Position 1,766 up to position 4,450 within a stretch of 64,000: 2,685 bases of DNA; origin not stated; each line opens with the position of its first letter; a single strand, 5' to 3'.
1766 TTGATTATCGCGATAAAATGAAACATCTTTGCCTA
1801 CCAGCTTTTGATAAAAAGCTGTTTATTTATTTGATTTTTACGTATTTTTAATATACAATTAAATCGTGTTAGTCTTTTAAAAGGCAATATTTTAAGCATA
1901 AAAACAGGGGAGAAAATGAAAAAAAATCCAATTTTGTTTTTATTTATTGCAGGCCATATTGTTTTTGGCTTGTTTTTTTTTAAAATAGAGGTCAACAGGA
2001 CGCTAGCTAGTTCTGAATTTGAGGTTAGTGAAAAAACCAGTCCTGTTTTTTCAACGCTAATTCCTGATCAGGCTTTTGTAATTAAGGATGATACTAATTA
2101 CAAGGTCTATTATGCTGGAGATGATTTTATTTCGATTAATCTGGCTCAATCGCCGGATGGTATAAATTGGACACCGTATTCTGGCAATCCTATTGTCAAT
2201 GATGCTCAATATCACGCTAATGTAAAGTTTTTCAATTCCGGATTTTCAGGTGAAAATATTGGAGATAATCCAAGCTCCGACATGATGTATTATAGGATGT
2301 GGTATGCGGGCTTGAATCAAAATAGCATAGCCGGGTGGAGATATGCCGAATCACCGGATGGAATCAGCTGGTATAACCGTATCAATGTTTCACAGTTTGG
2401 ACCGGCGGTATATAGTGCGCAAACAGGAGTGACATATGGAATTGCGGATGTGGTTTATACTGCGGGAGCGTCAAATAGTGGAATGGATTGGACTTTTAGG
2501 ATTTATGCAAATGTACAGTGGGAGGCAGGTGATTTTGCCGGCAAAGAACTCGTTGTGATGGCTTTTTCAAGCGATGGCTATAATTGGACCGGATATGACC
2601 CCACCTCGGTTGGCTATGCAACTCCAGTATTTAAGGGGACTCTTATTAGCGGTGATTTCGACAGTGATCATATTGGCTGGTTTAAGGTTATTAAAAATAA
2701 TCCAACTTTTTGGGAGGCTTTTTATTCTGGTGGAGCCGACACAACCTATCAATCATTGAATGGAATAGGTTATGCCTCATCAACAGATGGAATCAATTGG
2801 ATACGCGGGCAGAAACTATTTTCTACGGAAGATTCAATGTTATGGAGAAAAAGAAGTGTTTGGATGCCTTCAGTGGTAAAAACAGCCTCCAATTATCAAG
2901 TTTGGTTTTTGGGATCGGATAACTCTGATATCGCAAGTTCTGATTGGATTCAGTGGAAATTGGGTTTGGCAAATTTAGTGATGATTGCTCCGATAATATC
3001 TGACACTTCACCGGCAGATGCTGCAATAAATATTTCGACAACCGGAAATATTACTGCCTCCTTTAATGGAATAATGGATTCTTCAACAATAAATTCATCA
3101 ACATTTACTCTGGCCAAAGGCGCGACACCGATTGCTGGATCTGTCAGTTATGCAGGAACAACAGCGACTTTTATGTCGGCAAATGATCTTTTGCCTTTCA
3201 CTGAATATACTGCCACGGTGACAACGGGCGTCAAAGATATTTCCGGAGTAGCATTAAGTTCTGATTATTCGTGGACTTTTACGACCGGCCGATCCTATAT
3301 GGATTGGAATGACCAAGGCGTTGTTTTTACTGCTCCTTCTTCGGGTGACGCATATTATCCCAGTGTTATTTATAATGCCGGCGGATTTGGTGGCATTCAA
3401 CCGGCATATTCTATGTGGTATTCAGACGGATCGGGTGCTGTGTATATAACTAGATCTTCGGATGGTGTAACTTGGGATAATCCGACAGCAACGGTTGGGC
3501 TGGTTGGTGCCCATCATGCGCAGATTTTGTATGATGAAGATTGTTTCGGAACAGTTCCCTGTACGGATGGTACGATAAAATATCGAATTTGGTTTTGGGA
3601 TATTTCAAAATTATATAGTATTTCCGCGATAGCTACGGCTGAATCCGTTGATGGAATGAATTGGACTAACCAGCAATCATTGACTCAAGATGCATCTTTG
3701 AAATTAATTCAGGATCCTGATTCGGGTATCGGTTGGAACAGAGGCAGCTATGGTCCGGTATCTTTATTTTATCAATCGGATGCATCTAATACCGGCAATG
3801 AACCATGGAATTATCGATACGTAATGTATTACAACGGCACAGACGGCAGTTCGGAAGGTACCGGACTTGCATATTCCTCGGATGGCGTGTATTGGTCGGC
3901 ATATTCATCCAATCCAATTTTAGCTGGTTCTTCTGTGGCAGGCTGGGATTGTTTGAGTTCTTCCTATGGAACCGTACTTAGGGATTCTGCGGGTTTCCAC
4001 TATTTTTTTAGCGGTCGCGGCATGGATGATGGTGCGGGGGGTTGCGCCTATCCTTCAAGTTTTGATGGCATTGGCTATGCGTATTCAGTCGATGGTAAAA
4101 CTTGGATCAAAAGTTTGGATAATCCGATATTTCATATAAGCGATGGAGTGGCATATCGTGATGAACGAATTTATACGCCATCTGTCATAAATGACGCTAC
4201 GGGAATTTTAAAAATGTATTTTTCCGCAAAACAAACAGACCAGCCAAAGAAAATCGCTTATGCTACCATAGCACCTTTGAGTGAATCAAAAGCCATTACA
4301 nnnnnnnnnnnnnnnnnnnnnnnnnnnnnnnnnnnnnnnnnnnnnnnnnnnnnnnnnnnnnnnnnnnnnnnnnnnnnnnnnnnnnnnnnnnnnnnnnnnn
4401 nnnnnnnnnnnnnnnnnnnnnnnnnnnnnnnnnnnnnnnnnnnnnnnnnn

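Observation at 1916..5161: Giant surface protein with a duplicated module split by an (ED)n slippage-prone repeat and a late transmembrane helix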

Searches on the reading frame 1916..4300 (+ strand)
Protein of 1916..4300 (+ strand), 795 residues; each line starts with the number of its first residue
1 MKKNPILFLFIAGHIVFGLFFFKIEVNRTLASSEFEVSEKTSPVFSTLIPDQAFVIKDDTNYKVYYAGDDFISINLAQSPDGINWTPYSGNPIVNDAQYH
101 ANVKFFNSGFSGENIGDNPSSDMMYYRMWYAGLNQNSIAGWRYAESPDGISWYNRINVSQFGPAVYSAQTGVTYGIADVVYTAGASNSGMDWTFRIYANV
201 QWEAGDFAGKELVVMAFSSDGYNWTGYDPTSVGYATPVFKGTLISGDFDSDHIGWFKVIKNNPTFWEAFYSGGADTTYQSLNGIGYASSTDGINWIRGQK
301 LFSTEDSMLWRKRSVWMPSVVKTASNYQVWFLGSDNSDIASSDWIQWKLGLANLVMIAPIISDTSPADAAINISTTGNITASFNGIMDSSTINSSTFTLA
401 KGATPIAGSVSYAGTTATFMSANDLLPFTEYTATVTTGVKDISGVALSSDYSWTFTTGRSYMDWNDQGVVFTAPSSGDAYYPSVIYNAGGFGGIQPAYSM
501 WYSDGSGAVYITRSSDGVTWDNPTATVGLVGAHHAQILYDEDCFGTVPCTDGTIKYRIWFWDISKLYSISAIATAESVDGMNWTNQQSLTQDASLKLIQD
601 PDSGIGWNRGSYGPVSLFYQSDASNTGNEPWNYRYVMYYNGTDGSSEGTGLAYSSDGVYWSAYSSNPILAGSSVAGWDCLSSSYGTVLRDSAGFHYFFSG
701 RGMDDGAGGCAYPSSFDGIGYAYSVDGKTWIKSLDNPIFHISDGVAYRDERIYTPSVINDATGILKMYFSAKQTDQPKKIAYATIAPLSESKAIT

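Call 47: predict_structure(alignment_id=A3)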
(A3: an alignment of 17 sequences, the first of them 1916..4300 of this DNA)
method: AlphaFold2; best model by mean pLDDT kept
length: 795 residues; sequences in the alignment: 17
mean_pLDDT: 82.6   pTM: 0.54
mean pLDDT of the five models: 82.6, 82.2, 80.8, 79.4, 63.9
residues with pLDDT >= 90: 310; 70-90: 364; 50-70: 82; < 50: 39
segments of 3 or more residues with pLDDT < 50: 1-4, 17-30, 703-709, 711-715, 787-795
pLDDT, mean of each block of 10 residues (from residue 1): 51 49 31 80 88 87 91 92 93 87 91 93 95 73 93 92 78 74 85 88 75 89 88 81 80 81 79 75 88 85 86 85 84 84 78 89 86 77 88 96 93 91 81 95 84 83 84 81 90 86 90 93 93 92 90 94 87 95 96 89 71 91 92 95 83 96 90 66 85 83 43 58 86 73 69 79 85 75 67 28
secondary structure, 60 per line:
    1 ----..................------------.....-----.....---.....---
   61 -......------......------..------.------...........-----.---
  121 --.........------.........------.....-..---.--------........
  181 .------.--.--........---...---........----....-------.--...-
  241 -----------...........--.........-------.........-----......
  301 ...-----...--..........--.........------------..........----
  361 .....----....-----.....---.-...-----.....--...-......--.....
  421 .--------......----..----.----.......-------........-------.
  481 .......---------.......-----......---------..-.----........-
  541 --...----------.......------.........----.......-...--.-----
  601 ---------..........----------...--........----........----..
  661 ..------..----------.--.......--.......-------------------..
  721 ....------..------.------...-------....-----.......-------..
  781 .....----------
elements in order (helices of 4 or more, strands of 3 or more residues): H5-22 E35-39 E45-49 E53-57 E62-67 E74-79 E101-111 E123-131 E141-146 E153-157 E173-181 E194-201 E211-218 E223-226 E237-239 E252-262 E265-273 E281-289 E295-303 E314-323 E326-334 E347-356 E361-365 E370-373 E379-383 E397-401 E404-406 E408-413 E416-421 E430-435 E451-457 E465-472 E480-487 E497-503 E509-514 E532-539 E556-562 E572-577 E582-588 E590-592 E610-619 E635-642 E647-654 E659-662 E684-690 E693-699 E719-724 E756-759 E765-771 E779-785
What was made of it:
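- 1916..2014 (+): N-terminal export signal or signal anchor (MKKN + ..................; possible TLA/SS cleavage site). AF2 predicts a helix at 5-22 (call 47).
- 2018..2965 (+): Beta-propeller 1 (aa ~35-350), five-bladed glycoside-hydrolase-like fold. AF2 pLDDT is ~80-95 (call 47).
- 3293..4285 (+): Beta-propeller 2 (aa ~460-790), a paralogue of propeller 1. Modelled in the AF2 N-terminal structure (call 47).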

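Call 49: fold_search(model_id=the predicted structure, library=pdb)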
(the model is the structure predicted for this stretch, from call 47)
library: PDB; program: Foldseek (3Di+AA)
matches with E <= 10: 895; with E <= 0.001: 257
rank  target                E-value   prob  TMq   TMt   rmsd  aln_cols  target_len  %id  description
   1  5mt2                  9.4e-10  1.00  0.30  0.61   7.8       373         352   16  Glycoside hydrolase BT_0996 (released 2017-03-22)
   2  5mui_A                2.8e-09  1.00  0.29  0.61   7.9       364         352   15  Glycoside hydrolase BT_0996 (released 2017-03-22)
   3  8em4_A                1.0e-08  1.00  0.18  0.05  27.9       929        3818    9  Cryo-EM structure of LRP2 at pH 7.5 (released 2023-02-08)
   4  8a9y_E                2.4e-08  1.00  0.24  0.36  24.3       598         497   11  Substrate-free levan utilisation machinery (utilisome) (released 2023-06-07)
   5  5fkr                  2.4e-08  1.00  0.18  0.19  28.6       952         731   10  Unraveling the first step of xyloglucan degradation by the soil saprophyte Cellvibrio japonicus through the functional a (released 2015-11-25)
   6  8aa2_E                3.5e-08  1.00  0.22  0.33  28.3       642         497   10  Inactive levan utilisation machinery (utilisome) in the presence of levan fructo-oligosaccharides DP 15-25 (released 2023-06-07)
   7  3qc2_A                5.1e-08  1.00  0.25  0.51   9.9       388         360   16  Crystal structure of a glycosyl hydrolase (BACOVA_03624) from Bacteroides ovatus at 2.30 A resolution (released 2011-02-09)
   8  6r3r                  6.5e-08  1.00  0.23  0.35  28.0       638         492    9  First crystal structure of endo-levanase BT1760 from Bacteroides thetaiotaomicron (released 2019-06-19)
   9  4onz                  7.2e-08  1.00  0.25  0.53   9.7       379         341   14  Crystal structure of a putative glycoside hydrolase (BACOVA_02161) from Bacteroides ovatus ATCC 8483 at 1.85 A resolutio (released 2014-02-26)
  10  6mgl_A                7.2e-08  1.00  0.17  0.18  28.2       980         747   10  Crystal structure of the catalytic domain from GH74 enzyme PoGH74 from Paenibacillus odorifer, D60A mutant in complex  (released 2019-01-23)
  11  3taw                  7.9e-08  1.00  0.27  0.56   6.9       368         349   14  Crystal structure of a putative glycoside hydrolase (BDI_3141) from Parabacteroides distasonis ATCC 8503 at 1.70 A resol (released 2011-08-24)
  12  6mgj_A                9.2e-08  1.00  0.17  0.18  27.3       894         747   10  Crystal structure of the catalytic domain from GH74 enzyme PoGH74 from Paenibacillus odorifer, apoenzyme (released 2019-01-23)
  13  9he8_A                9.6e-08  1.00  0.24  0.34  31.3       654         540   10  The molecular structure of a beta-1,4-D-xylosidase from the probiotic bacterium Levilactobacillus brevis (released 2025-01-15)
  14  7a54_A                1.1e-07  1.00  0.20  0.30  32.3       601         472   10  Two copies of the catalytic domain of NanA sialidase from Streptococcus pneumoniae juxtaposed in the P212121 space gro (released 2020-11-18)
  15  2ya7_B                1.2e-07  1.00  0.20  0.30  31.5       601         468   11  Crystal structure of Streptococcus pneumoniae NanA (TIGR4) in complex with Zanamivir (released 2011-04-27)
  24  5znn_B                2.9e-07  0.99  0.12  0.14  32.7       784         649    8  Crystal structure of ligand-free form of the Vps10 ectodomain of Sortilin (released 2018-07-18)
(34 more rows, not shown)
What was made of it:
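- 2018..2965 (+): Foldseek hits BT_0996, GH130, GH43, GH32 and GH62 with target-normalised TM-score about 0.6 (call 49).
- On GH130 / GH43 glycoside hydrolases: Foldseek target-normalised TM-score is 0.5-0.66 to GH137, GH130, GH43 and GH62 structures (call 49).
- Closest known: Five-bladed beta-propeller glycoside hydrolases and phosphorylases. Same: The fold matches (target-normalised TM-score about 0.6, Foldseek E about 1e-9 to 1e-7; call 49).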
